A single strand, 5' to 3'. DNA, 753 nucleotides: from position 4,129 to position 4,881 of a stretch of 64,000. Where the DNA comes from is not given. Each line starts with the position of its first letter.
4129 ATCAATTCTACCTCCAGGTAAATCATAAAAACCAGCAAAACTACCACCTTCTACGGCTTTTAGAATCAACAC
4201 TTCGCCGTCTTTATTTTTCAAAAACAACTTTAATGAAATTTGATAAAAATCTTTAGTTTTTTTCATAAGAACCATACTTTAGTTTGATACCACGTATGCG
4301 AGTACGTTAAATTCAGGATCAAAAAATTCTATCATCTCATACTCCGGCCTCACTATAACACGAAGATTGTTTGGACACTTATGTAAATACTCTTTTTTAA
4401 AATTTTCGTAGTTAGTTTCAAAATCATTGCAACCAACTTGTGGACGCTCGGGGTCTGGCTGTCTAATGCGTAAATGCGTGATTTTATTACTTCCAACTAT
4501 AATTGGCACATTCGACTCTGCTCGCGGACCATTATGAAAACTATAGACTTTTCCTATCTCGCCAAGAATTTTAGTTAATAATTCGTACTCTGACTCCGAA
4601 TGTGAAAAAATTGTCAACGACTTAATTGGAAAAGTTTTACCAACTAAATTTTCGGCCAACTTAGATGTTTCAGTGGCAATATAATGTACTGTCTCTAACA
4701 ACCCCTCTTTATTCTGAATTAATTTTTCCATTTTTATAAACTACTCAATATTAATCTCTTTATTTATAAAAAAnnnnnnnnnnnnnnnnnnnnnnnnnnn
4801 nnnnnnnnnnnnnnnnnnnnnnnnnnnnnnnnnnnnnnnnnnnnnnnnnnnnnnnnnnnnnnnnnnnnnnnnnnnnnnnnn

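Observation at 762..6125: Operon-like run of six NUDIX hydrolases with HIT, Maf, four-helix-bundle, PPC and an unknown protein, directly downstream of secA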

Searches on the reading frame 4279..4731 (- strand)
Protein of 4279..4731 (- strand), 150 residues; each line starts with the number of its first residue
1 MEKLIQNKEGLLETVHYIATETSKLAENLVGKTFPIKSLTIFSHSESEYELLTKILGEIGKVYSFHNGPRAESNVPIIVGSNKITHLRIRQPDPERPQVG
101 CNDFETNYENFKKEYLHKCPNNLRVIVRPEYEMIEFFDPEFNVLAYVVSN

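Call 3: search_protein_families(library=pfam, proteins=[window:4279-4731:-], max_evalue=0.01)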
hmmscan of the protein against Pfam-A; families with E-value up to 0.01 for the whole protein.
window:4279-4731:- (150 aa): 0 families

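Call 4: search_protein_families(library=ncbifam, proteins=[window:4279-4731:-], max_evalue=0.01)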
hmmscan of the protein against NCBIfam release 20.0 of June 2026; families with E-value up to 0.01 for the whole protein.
window:4279-4731:- (150 aa): 0 families

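Call 8: find_encoding_contigs(protein=window:4279-4731:-, flank=10000, max_places=6)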
Protein window:4279-4731:- (150 aa): 4 contigs read that carry it; 2 places shown.
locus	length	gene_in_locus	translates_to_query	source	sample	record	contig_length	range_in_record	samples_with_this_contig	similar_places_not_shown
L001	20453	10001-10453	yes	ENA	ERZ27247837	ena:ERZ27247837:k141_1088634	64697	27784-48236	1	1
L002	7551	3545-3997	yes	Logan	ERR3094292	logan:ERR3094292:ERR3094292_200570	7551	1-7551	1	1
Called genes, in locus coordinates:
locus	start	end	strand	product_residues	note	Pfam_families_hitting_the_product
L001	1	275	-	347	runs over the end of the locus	PF13793:Pribosyltran_N, PF00156:Pribosyltran (weak), PF14572:Pribosyl_synth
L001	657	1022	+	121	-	PF02482:Ribosomal_S30AE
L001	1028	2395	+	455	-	PF00278:Orn_DAP_Arg_deC (weak), PF02784:Orn_Arg_deC_N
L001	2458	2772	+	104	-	-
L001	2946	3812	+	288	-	PF00491:Arginase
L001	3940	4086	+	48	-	-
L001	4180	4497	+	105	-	-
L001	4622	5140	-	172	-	-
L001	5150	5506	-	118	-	PF00072:Response_reg (weak)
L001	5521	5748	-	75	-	-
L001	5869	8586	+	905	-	PF07517:SecA_DEAD, PF01043:SecA_PP_bind, PF21090:P-loop_SecA, PF07516:SecA_SW, PF02810:SEC-C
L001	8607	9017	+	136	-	PF04677:CwfJ_C_1 (weak), PF11969:DcpS_C, PF01230:HIT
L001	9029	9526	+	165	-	PF00293:NUDIX, PF14815:NUDIX_4 (weak)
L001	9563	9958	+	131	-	PF03479:PCC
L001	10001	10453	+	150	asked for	-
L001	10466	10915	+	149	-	PF00293:NUDIX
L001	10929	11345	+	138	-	-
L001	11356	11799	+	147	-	PF00293:NUDIX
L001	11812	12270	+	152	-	PF00293:NUDIX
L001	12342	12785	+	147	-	PF05635:23S_rRNA_IVP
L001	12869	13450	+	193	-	PF02545:Maf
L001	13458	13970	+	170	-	PF00293:NUDIX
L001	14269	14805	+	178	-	-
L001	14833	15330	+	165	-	-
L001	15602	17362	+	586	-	PF00664:ABC_membrane, PF00005:ABC_tran, PF02463:SMC_N (weak)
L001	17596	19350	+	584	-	PF21760:SecD_1st, PF13616:Rotamase_3, PF00639:Rotamase, PF13145:Rotamase_2 (weak), PF22599:SecDF_P1_head, PF02355:SecD_SecF_C, PF03176:MMPL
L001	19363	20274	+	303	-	PF07549:Sec_GG (weak), PF02355:SecD_SecF_C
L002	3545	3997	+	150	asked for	-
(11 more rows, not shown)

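Call 15: search_protein_families(library=pfam, proteins=[L001:14269-14805:+, L001:14833-15330:+], max_evalue=0.01)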
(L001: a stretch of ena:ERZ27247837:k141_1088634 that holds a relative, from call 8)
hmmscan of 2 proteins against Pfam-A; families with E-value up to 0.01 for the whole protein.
L001:14269-14805:+ (178 aa): 0 families

L001:14833-15330:+ (165 aa): 1 family
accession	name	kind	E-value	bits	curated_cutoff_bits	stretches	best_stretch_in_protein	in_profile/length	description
PF04307.19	YdjM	-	4e-05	23.6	29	1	13-160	18-153/176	YdjM inner membrane protein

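Call 16: search_protein_families(library=padloc, proteins=[window:4279-4731:-], max_evalue=0.01)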
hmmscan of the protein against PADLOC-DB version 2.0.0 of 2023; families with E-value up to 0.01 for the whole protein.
window:4279-4731:- (150 aa): 0 families

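Call 24: find_homologous_proteins(query=window:4279-4731:-, max_evalue=0.001)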
Query window:4279-4731:- (150 aa): 243 proteins with E <= 0.001 among 248 candidates; the best 120 are listed.
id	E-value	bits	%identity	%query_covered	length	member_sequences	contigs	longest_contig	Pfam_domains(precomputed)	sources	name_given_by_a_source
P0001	5.4e-95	333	100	100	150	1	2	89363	-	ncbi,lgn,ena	-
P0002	5.8e-78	278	82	99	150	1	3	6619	-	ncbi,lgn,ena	ncbi:MAG: hypothetical protein AAB657_02455 [Patescibacteria group bacterium]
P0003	3.0e-71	256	78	100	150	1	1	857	-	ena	-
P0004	4.1e-64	233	69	100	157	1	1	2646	-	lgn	-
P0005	6.9e-64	232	69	100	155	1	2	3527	-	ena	-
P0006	1.5e-63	231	69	100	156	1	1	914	-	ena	-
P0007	2.9e-63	230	71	100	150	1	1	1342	-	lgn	-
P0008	3.4e-63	230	70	100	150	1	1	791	-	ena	-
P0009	3.6e-63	230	71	100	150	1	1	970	-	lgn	-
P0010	5.1e-63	229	69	100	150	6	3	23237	-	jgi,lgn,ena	-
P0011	6.2e-63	229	69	99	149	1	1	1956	-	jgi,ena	-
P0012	8.0e-63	228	70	99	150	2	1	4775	-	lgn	-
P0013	1.5e-62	228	69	100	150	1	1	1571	-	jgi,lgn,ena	-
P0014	1.7e-62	227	70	99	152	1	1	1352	-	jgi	jgi:hypothetical protein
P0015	2.5e-62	227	69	100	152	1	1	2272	-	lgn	-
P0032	5.9e-60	219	66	100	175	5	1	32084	-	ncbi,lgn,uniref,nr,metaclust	ncbi:MAG: hypothetical protein A3C07_02550 [Candidatus Sungbacteria bacterium RIFCSPHIGHO2_02_FULL_4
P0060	6.7e-58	212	65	100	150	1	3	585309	-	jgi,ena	-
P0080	2.4e-56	207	63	100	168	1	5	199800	-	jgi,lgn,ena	-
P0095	9.9e-55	202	62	100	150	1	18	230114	-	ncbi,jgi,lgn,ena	ncbi:MAG TPA: hypothetical protein VJK04_02260 [Candidatus Paceibacterota bacterium]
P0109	1.1e-53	199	63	100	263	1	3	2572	PF04266.21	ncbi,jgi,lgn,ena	-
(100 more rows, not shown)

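Call 28: find_encoding_contigs(protein=P0060, flank=8000, max_places=1)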
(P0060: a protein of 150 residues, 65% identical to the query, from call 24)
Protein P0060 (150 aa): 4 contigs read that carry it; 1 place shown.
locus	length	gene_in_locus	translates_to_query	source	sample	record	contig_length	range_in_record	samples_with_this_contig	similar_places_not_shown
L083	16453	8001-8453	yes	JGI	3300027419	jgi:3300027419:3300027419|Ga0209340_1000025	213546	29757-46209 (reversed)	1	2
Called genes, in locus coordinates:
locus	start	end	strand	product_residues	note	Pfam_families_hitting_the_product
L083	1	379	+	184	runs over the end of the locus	PF01765:RRF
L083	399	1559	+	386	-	PF02163:Peptidase_M50, PF00595:PDZ (weak), PF13180:PDZ_2 (weak), PF17820:PDZ_6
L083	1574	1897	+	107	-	PF02482:Ribosomal_S30AE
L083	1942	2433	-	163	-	-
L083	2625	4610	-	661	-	PF00488:MutS_V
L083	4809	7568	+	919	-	PF07517:SecA_DEAD, PF01043:SecA_PP_bind, PF21090:P-loop_SecA, PF07516:SecA_SW, PF02810:SEC-C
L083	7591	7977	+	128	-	PF12643:MazG-like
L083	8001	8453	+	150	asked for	-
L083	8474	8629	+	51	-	-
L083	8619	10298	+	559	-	-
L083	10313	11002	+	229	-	-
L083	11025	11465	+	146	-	PF00293:NUDIX, PF14815:NUDIX_4 (weak)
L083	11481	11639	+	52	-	-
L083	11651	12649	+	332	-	-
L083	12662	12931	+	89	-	-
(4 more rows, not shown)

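Call 29: find_encoding_contigs(protein=P0095, flank=8000, max_places=1)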
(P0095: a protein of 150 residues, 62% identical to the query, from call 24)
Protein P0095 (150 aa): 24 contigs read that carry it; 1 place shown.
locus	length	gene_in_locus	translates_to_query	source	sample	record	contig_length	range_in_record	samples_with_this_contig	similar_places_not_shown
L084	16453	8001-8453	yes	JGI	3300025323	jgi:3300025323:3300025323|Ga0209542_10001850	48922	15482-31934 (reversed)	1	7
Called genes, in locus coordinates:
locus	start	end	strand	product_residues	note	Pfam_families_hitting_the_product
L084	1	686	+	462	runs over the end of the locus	PF21799:MurD-like_N, PF08245:Mur_ligase_M, PF02875:Mur_ligase_C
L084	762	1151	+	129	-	-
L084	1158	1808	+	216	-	PF02600:DsbB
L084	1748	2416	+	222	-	PF00293:NUDIX, PF14815:NUDIX_4 (faint)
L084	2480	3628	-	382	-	PF13439:Glyco_transf_4, PF20706:GT4-conflict, PF00534:Glycos_transf_1, PF13692:Glyco_trans_1_4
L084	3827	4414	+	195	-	PF02397:Bac_transf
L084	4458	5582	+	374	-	PF13439:Glyco_transf_4, PF20706:GT4-conflict, PF00534:Glycos_transf_1, PF13692:Glyco_trans_1_4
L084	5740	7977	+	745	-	PF13196:DUF4012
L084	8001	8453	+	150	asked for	-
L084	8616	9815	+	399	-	PF00009:GTP_EFTU, PF03144:GTP_EFTU_D2, PF03143:GTP_EFTU_D3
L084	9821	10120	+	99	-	-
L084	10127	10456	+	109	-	PF00338:Ribosomal_S10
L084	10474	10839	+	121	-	-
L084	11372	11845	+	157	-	PF00297:Ribosomal_L3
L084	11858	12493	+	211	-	PF00573:Ribosomal_L4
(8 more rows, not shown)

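Call 30: find_encoding_contigs(protein=P0080, flank=8000, max_places=1)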
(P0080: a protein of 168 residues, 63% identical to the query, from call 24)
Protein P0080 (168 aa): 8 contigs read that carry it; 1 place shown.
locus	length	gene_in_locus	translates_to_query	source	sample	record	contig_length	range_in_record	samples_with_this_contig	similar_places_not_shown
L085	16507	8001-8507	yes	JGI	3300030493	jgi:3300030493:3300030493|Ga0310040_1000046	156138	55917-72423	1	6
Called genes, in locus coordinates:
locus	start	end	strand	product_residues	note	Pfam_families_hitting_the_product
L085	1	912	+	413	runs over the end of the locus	PF00890:FAD_binding_2, PF01134:GIDA (weak), PF01266:DAO (weak), PF01494:FAD_binding_3 (weak), PF03486:HI0933_like, PF07992:Pyr_redox_2 (weak), PF12831:FAD_oxidored, PF22780:HI0933_like_1st, +1 more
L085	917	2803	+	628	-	PF07719:TPR_2 (faint), PF13414:TPR_11 (faint), PF13431:TPR_17 (faint)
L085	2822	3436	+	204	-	-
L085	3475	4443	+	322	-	PF01565:FAD_binding_4, PF02873:MurB_C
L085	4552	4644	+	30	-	-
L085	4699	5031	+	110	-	PF02482:Ribosomal_S30AE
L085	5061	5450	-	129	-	-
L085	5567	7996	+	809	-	PF07517:SecA_DEAD, PF01043:SecA_PP_bind, PF21090:P-loop_SecA, PF07516:SecA_SW, PF02810:SEC-C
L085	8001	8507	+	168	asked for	-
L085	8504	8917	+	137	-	-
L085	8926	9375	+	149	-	PF18931:DUF5680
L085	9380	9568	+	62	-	-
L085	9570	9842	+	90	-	PF12961:DUF3850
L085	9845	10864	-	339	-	PF00224:PK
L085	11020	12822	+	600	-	PF00009:GTP_EFTU, PF01926:MMR_HSR1, PF22042:EF-G_D2, PF03144:GTP_EFTU_D2, PF00679:EFG_C, PF21018:BipA_C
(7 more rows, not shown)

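Call 31: find_encoding_contigs(protein=P0032, flank=8000, max_places=1)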
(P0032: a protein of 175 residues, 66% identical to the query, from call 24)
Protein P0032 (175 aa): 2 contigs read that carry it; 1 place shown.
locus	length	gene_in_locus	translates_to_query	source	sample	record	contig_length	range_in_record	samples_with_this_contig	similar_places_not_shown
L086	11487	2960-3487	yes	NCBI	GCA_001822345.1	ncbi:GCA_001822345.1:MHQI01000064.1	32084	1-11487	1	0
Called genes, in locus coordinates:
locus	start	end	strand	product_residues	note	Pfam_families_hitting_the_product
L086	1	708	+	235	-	PF00012:HSP70, PF00022:Actin (faint), PF06723:MreB_Mbl, PF14450:FtsA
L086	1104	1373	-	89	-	-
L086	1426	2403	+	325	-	PF13177:DNA_pol3_delta2, PF00004:AAA (faint)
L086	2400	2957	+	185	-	PF01765:RRF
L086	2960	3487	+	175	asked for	-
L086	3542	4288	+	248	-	PF01996:F420_ligase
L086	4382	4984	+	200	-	PF01725:Ham1p_like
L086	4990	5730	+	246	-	-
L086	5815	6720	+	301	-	PF03116:NQR2_RnfD_RnfE (faint)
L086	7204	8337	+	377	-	PF01946:Thi4 (weak), PF00890:FAD_binding_2 (weak), PF01266:DAO, PF07992:Pyr_redox_2, PF13450:NAD_binding_8 (weak)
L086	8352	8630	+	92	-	PF00355:Rieske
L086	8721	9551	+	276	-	-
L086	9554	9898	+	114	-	-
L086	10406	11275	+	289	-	PF12389:Peptidase_M73 (faint)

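Call 32: predict_structure(alignment_id=A1)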
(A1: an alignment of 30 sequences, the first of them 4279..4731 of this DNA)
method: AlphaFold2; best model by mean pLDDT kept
length: 150 residues; sequences in the alignment: 30
mean_pLDDT: 93.6   pTM: 0.88
mean pLDDT of the five models: 93.6, 93.0, 92.7, 92.0, 89.5
residues with pLDDT >= 90: 137; 70-90: 9; 50-70: 3; < 50: 1
segments of 3 or more residues with pLDDT < 50: none
pLDDT, mean of each block of 10 residues (from residue 1): 82 98 97 97 94 94 84 95 96 92 97 95 94 95 95
secondary structure, 60 per line:
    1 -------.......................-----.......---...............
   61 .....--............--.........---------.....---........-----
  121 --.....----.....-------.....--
elements in order: H8-30 E36-42 H46-59 E60-65 E68-79 E82-90 E100-104 H108-115 E123-127 E132-136 E144-148

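Call 35: fold_search(model_id=the predicted structure, library=pdb)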
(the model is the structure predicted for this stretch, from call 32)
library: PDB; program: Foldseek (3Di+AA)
matches with E <= 10: 617; with E <= 0.001: 1
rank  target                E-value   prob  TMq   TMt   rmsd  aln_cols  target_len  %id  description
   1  1k4n                  3.8e-05  1.00  0.66  0.56   4.7       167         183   11  Structural Genomics, Protein EC4020 (released 2002-08-14)
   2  6qh4_D                1.8e-03  0.99  0.39  0.42   5.9       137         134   13  Crystal structure of human Methylmalonyl-CoA epimerase (MCEE) p.Arg143Cys variant (released 2019-02-27)
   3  3rmu_A                2.2e-03  0.98  0.39  0.42   6.0       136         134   14  Crystal structure of human Methylmalonyl-CoA epimerase, MCEE (released 2011-05-11)
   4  3oa4                  2.7e-03  0.91  0.35  0.36   6.1       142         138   12  CRYSTAL STRUCTURE OF hypothetical protein BH1468 from Bacillus halodurans C-125 (released 2010-08-18)
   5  6qh4_B                2.9e-03  0.98  0.39  0.43   5.8       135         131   12  Crystal structure of human Methylmalonyl-CoA epimerase (MCEE) p.Arg143Cys variant (released 2019-02-27)
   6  3vb0_A                3.7e-03  0.99  0.48  0.28   5.6       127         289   10  Crystal structure of 2,2',3-trihydroxybiphenyl 1,2-dioxygenase from dibenzofuran-degrading Sphingomonas wittichii stra (released 2013-04-03)
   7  6bu2_A                3.9e-03  0.94  0.37  0.37   6.2       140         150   11  Crystal structure of methylmalonyl-CoA epimerase from Mycobacterium tuberculosis (released 2018-12-12)
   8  2p7o_B                5.1e-03  0.80  0.27  0.31  12.0       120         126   13  Crystal structure of genomically encoded fosfomycin resistance protein, FosX, from Listeria monocytogenes (tetragonal  (released 2007-07-17)
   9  1r9c_B                5.4e-03  0.92  0.28  0.34  11.1       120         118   16  Crystal Structure of Fosfomycin Resistance Protein FosX from Mesorhizobium Loti (released 2004-02-10)
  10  6a52_B                6.1e-03  0.82  0.26  0.29  11.2       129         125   12  Oxidase ChaP-H1 (released 2018-08-29)
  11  6a4x                  6.1e-03  0.77  0.26  0.30  11.3       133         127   12  Oxidase ChaP-H2 (released 2018-08-29)
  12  3pkv                  6.5e-03  0.80  0.26  0.20  10.4       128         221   15  Crystal Structure of Toxoflavin Lyase (TflA) (released 2011-01-12)
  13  2p7o_A                6.5e-03  0.77  0.28  0.32  12.1       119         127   14  Crystal structure of genomically encoded fosfomycin resistance protein, FosX, from Listeria monocytogenes (tetragonal  (released 2007-07-17)
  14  9csj_C                7.0e-03  0.72  0.27  0.17  11.2       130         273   12  Crystal structure of human glyoxalase domain-containing protein 4 (GLOD4) at 2.33 A resolution. (released 2025-08-13)
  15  3g12_B                7.0e-03  0.54  0.23  0.27  12.5       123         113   18  Crystal structure of a putative lactoylglutathione lyase from Bdellovibrio bacteriovorus (released 2009-02-10)
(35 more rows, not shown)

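Call 36: search_protein_representatives(alignment_id=A1)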
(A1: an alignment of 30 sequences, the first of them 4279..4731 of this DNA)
Query: 30 sequences, 150 profile positions. Proteins with E-value up to 0.001 (for the whole library): 284; up to 1e-10: 159; up to 1e-30: 19. The best 150 are listed.
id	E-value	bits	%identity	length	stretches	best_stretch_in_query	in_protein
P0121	3.5e-60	218.4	-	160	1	4-150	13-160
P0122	2.1e-54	199.6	-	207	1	4-150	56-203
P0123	1.1e-51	190.8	-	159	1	4-149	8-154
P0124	1.5e-40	154.7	-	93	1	59-148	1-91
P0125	4.8e-40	153.1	-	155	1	4-149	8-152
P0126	1.0e-39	151.9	-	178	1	4-150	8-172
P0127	8.8e-39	148.9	-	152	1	7-150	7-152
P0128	2.1e-38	147.7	-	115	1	4-107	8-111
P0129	1.1e-37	145.4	-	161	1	4-149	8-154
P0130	6.6e-37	142.9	-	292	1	4-147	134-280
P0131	1.7e-35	138.3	-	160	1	8-149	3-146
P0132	3.4e-34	134.1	-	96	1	59-150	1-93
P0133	3.5e-33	130.8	-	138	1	4-92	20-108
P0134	9.4e-33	129.4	-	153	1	10-149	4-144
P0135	1.3e-32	129.0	-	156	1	4-149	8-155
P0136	1.9e-32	128.4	-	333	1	4-148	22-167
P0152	2.8e-24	101.9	-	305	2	10-147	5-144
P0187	7.8e-18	81.0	-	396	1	10-147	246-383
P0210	4.2e-16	75.3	-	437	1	3-147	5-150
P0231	1.4e-13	67.1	-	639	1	11-147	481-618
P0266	1.4e-11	60.6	-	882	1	16-146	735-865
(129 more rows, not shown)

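Call 37: search_solved_structures(query=A1, max_evalue=10)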
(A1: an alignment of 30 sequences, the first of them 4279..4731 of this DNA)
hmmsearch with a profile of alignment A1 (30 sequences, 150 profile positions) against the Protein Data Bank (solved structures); distinct sequences matched with E-value up to 10: 0.

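Call 38: search_protein_families(library=pfam, proteins=[window:4279-4731:-, P0109, P0130, P0136, P0152, P0187, P0210, P0231, P0266], max_evalue=1)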
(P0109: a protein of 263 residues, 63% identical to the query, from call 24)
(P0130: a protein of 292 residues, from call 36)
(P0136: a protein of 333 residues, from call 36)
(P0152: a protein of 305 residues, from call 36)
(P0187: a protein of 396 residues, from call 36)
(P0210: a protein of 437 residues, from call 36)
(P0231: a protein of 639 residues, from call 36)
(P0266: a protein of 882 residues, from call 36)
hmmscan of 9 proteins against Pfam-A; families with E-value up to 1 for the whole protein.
window:4279-4731:- (150 aa): 0 families

P0109 (263 aa): 5 families
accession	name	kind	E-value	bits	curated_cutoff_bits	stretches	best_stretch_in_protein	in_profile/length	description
PF04266.20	ASCH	-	1.7e-09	38.7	21.2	1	156-259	1-102/103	ASCH domain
PF12961.13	DUF3850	-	0.038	14.6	22.9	1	155-200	3-48/77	Domain of unknown function (DUF3850)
PF07902.16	Gp58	-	0.044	12.5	34.5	1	128-243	46-161/594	gp58-like protein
PF25803.1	Spectrin_SYNE1_2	-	0.07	13.9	27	1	195-244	6-54/113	Nesprin-1, spectrin repeats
PF16803.11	DRE2_N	-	0.11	13.2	23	1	109-167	19-78/130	Fe-S cluster assembly protein DRE2 N-terminus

P0130 (292 aa): 4 families
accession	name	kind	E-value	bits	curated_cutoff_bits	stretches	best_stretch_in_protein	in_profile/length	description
PF00903.31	Glyoxalase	-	2.4e-09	38.1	20.6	1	6-109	5-121/121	Glyoxalase/Bleomycin resistance protein/Dioxygenase superfamily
PF12681.13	Glyoxalase_2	-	2.8e-06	27.7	30.1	1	4-111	2-115/118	Glyoxalase-like domain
PF22677.2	Ble-like_N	-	0.027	14.7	24.5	1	5-29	4-29/41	Bleomycin resistance protein-like N-terminal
PF18468.6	Pfk_N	-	0.043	14.7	26.8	1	12-41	15-44/98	Phosphofructokinase N-terminal domain yeast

P0136 (333 aa): 0 families

P0152 (305 aa): 0 families

P0187 (396 aa): 0 families

P0210 (437 aa): 0 families

P0231 (639 aa): 1 family
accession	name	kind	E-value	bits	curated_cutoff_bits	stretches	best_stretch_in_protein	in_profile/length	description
PF04850.18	Baculo_E66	-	0.066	12.5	26.5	1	9-80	125-197/391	Baculovirus E66 occlusion-derived virus envelope protein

P0266 (882 aa): 4 families
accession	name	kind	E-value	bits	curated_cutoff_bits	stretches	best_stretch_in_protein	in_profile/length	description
PF04313.20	HSDR_N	-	0.0052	17.1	25.1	1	589-642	114-167/198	Type I restriction enzyme R protein N terminus (HSDR_N)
PF13589.12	HATPase_c_3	-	0.058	13.9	25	1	47-110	3-52/137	Histidine kinase-, DNA gyrase B-, and HSP90-like ATPase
PF02518.31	HATPase_c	-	0.096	13.6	26.4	1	48-119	7-66/111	Histidine kinase-, DNA gyrase B-, and HSP90-like ATPase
PF08769.17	Spo0A_C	-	0.099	13.1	25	1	427-462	27-62/104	Sporulation initiation factor Spo0A C terminal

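Call 64: find_related_loci(query=A1, collection=metagenome_contigs, flank=6000)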
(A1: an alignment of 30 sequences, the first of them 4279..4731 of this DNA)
Query A1 (150 aa) in metagenome_contigs; peptide patterns used: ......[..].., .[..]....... (x = any residue, [..] = any of these).
168 stretches matched a pattern; 84 encode a relative of the query (tblastn E <= 1e-3); the best 80 are kept; 80 distinct loci.
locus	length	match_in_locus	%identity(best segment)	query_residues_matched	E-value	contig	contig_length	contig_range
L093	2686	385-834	69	1-150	2e-70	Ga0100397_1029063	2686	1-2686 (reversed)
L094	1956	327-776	68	1-150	9e-72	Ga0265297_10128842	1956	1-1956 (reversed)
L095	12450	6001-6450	69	1-150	1e-69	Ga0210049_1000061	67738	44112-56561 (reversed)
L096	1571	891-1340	69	1-150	3e-71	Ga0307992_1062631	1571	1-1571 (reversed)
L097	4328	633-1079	68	1-149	4e-67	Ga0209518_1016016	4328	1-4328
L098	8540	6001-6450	66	1-150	7e-67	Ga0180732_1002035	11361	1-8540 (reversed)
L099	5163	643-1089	68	1-149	4e-67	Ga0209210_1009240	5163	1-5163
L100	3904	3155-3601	68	1-149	4e-67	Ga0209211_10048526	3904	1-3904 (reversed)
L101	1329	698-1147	68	1-150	8e-71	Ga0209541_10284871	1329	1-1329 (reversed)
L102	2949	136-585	67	1-150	6e-67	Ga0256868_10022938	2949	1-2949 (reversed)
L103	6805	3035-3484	66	1-150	1e-66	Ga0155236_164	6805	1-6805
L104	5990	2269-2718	67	1-150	3e-66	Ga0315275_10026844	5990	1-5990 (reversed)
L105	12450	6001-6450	66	1-150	9e-66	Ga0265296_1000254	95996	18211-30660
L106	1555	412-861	66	1-150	6e-69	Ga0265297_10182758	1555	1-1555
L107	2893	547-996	69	1-150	2e-66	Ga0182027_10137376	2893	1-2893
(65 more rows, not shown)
